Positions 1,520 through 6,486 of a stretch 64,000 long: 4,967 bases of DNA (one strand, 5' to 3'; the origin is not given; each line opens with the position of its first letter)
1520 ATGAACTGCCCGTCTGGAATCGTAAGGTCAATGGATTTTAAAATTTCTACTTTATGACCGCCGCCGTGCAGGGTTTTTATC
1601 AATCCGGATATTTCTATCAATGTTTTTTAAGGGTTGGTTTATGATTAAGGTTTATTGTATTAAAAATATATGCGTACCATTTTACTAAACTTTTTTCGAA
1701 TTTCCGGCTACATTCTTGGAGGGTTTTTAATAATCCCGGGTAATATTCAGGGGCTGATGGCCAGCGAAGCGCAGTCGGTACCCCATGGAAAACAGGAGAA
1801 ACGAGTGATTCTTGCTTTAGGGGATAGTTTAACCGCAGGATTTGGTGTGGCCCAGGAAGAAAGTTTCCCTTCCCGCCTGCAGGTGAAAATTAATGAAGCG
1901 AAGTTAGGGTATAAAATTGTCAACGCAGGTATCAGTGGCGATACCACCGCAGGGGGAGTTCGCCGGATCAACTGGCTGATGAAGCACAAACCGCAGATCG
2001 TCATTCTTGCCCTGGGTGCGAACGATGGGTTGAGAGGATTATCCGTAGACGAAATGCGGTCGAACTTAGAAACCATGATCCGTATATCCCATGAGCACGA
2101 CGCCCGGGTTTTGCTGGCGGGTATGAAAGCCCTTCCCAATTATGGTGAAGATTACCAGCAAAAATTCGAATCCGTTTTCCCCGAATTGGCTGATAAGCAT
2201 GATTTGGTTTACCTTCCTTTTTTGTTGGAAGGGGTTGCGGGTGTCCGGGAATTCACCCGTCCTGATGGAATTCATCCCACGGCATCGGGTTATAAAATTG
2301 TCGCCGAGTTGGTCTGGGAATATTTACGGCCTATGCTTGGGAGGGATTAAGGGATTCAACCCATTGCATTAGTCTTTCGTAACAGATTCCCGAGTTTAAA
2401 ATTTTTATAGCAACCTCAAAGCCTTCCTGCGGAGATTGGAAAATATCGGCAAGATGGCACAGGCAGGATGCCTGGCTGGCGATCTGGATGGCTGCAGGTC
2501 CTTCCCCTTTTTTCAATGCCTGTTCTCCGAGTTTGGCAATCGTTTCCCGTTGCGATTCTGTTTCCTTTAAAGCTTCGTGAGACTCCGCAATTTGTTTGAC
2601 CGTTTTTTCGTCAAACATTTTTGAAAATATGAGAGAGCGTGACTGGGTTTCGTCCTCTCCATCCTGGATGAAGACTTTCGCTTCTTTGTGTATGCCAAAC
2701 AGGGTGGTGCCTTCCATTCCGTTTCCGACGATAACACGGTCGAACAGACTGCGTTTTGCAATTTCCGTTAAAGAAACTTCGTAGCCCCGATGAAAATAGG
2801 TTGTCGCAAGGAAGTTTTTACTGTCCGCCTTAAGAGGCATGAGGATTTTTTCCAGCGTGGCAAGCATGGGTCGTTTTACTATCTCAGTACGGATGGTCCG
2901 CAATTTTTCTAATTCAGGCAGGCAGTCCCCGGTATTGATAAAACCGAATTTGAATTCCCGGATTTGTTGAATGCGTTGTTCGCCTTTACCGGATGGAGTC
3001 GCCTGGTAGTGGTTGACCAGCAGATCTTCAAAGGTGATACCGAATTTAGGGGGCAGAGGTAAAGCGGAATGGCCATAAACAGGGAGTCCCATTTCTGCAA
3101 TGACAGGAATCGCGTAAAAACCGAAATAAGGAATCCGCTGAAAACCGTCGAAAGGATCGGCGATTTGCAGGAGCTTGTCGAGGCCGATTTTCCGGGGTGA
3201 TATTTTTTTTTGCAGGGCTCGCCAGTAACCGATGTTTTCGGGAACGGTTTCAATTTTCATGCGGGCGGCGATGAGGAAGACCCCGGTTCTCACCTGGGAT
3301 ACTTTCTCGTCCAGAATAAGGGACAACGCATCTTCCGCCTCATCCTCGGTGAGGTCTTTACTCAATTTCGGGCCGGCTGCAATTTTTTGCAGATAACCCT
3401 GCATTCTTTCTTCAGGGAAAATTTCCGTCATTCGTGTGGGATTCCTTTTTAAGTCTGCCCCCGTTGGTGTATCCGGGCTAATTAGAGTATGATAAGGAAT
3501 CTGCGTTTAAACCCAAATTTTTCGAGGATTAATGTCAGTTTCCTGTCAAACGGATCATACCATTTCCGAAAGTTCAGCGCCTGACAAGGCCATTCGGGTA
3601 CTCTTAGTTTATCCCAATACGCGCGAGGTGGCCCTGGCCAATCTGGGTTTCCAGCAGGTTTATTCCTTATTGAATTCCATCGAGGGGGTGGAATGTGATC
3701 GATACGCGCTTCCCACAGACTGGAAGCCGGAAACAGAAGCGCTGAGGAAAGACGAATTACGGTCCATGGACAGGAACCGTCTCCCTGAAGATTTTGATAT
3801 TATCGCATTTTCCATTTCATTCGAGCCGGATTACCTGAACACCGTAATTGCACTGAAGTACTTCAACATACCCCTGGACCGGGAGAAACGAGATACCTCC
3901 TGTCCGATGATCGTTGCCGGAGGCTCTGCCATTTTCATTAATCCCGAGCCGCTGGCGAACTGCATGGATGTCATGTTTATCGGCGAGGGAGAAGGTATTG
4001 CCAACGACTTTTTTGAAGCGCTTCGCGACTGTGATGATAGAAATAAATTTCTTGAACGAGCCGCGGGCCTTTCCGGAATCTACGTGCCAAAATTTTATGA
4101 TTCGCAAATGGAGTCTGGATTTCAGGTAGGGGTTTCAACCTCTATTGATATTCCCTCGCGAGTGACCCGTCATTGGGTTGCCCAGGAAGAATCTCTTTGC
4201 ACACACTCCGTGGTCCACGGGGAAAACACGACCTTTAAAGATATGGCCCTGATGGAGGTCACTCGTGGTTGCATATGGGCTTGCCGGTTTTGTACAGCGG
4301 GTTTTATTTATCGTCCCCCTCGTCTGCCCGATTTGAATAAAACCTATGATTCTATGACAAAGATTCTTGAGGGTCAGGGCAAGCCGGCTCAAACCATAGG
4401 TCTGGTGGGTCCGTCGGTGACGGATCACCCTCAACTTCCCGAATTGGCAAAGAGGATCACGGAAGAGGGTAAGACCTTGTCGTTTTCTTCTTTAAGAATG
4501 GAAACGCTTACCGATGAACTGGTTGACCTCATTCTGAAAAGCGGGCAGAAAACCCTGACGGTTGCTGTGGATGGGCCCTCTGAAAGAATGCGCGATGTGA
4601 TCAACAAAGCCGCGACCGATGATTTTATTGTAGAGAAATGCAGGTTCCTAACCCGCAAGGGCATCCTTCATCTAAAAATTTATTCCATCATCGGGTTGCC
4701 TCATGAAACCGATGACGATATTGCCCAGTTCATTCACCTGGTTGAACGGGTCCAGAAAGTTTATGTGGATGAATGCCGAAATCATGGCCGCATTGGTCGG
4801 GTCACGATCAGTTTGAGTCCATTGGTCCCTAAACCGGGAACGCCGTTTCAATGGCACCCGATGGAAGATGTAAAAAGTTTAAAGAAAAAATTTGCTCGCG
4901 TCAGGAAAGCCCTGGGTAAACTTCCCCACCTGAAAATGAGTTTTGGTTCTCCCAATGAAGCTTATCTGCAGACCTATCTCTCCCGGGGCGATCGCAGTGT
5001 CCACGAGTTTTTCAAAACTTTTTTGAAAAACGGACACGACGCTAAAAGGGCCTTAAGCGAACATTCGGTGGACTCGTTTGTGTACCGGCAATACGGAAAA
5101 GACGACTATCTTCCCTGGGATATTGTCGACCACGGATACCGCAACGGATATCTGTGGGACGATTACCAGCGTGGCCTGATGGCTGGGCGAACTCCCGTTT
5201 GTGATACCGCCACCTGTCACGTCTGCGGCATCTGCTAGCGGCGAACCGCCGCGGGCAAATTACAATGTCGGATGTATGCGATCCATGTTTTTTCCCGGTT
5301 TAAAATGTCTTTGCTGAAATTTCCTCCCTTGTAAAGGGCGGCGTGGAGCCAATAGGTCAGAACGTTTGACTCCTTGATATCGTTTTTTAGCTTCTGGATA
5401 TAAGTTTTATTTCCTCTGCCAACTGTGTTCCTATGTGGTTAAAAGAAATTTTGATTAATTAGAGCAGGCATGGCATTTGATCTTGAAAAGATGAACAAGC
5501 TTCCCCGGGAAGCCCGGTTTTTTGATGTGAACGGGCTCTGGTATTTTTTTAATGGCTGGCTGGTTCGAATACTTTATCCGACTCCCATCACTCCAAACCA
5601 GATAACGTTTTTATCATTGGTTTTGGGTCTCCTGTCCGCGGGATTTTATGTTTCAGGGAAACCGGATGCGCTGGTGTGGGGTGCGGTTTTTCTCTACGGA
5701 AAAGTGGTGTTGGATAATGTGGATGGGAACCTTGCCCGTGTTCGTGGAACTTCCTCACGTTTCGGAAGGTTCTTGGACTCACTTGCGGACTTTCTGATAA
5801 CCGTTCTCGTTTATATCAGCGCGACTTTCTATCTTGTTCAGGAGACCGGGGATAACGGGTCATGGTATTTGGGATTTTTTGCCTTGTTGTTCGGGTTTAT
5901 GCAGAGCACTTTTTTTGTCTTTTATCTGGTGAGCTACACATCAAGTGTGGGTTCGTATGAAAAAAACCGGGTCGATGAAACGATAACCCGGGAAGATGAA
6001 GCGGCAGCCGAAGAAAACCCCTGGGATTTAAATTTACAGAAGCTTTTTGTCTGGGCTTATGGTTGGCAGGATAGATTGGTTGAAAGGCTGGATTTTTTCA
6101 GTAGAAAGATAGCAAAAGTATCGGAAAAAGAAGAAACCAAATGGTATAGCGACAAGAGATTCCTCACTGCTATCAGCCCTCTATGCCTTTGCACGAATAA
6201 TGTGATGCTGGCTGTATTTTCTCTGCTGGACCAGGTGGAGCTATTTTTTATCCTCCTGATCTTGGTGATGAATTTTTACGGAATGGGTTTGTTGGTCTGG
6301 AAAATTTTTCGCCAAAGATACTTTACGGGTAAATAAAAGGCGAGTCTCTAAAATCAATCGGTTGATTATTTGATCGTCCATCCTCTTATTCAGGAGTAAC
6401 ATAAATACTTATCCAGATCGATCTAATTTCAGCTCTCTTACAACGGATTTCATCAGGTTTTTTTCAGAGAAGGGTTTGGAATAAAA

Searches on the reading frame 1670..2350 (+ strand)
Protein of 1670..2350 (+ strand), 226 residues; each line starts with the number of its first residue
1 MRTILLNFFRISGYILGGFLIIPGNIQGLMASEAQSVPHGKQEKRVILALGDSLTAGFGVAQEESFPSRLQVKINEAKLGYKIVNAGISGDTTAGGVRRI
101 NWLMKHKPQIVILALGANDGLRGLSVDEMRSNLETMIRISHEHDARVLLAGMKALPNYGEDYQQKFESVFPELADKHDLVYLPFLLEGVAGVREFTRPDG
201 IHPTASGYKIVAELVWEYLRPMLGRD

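Call 91: search_protein_families(library=pfam, proteins=[window:1670-2350:+], max_evalue=0.5)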
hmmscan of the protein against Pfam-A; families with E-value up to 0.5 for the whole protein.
window:1670-2350:+ (226 aa): 5 families
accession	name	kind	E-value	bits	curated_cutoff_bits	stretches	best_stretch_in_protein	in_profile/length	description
PF13472.12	Lipase_GDSL_2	-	1.7e-28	100.8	32.9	1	49-210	1-178/178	GDSL-like Lipase/Acylhydrolase family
PF00657.28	Lipase_GDSL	-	8.2e-21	75.5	23.6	1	47-215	1-208/208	GDSL-like Lipase/Acylhydrolase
PF25182.1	NonGDSL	-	2.5e-07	30.7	80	1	46-152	29-139/220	Non-GDSL lipase-like family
PF04311.20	DUF459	-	3.7e-06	26.9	27.2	1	47-122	2-74/197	Protein of unknown function (DUF459)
PF17182.10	OSK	-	6.5e-06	26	27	1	87-163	49-126/202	OSK domain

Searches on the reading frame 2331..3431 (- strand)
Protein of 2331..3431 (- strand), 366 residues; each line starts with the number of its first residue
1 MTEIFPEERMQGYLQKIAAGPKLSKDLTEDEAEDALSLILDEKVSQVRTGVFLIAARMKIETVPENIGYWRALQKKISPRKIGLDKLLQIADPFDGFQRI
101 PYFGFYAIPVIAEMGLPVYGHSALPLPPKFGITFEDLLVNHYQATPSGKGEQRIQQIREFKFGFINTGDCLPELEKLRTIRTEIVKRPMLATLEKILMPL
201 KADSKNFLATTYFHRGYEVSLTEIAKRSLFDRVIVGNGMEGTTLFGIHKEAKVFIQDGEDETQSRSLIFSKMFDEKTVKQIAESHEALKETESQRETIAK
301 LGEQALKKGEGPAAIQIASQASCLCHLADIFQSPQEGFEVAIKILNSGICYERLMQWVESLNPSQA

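Call 47: search_protein_families(library=pfam, proteins=[window:2331-3431:-], max_evalue=0.0001)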
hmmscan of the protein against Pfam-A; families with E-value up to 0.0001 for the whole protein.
window:2331-3431:- (366 aa): 1 family
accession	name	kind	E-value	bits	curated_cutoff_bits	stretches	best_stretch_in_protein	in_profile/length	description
PF02885.22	Glycos_trans_3N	-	5e-11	42.6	26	1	13-75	3-61/63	Glycosyl transferase family, helical bundle domain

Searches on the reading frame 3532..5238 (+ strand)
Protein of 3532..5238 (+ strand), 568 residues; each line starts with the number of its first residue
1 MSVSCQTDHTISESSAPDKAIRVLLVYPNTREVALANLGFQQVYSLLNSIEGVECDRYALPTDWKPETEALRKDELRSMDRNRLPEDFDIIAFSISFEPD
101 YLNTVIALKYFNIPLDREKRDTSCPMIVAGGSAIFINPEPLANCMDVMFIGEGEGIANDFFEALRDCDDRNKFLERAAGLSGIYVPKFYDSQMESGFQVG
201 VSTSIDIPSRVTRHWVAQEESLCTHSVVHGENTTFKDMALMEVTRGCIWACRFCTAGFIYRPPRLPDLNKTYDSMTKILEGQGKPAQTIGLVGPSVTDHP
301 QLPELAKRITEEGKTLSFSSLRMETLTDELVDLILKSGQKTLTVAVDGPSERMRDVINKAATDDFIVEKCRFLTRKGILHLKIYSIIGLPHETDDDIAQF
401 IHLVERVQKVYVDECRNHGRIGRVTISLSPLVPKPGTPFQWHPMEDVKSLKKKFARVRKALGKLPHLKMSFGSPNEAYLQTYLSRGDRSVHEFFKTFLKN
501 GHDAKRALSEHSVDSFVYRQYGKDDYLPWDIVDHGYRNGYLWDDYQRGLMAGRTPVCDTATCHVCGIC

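Call 47: search_protein_families(library=pfam, proteins=[window:3532-5238:+], max_evalue=0.0001)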
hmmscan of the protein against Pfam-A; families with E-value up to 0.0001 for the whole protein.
window:3532-5238:+ (568 aa): 2 families
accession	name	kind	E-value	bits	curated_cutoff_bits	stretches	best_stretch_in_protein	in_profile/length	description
PF19864.5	Radical_SAM_N2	-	1.4e-35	122.4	29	1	39-186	1-151/151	Radical SAM proteins, N-terminal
PF04055.27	Radical_SAM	-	2.1e-20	74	29.5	1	241-403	1-165/166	Radical SAM superfamily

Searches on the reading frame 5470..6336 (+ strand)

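Call 47: search_protein_families(library=pfam, proteins=[window:5470-6336:+], max_evalue=0.0001)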
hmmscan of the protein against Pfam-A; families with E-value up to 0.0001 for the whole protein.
window:5470-6336:+ (288 aa): 1 family
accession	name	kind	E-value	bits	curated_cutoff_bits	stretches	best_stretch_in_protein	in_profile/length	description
PF01066.26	CDP-OH_P_transf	-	2.1e-16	61.1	22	1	41-140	3-95/152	CDP-alcohol phosphatidyltransferase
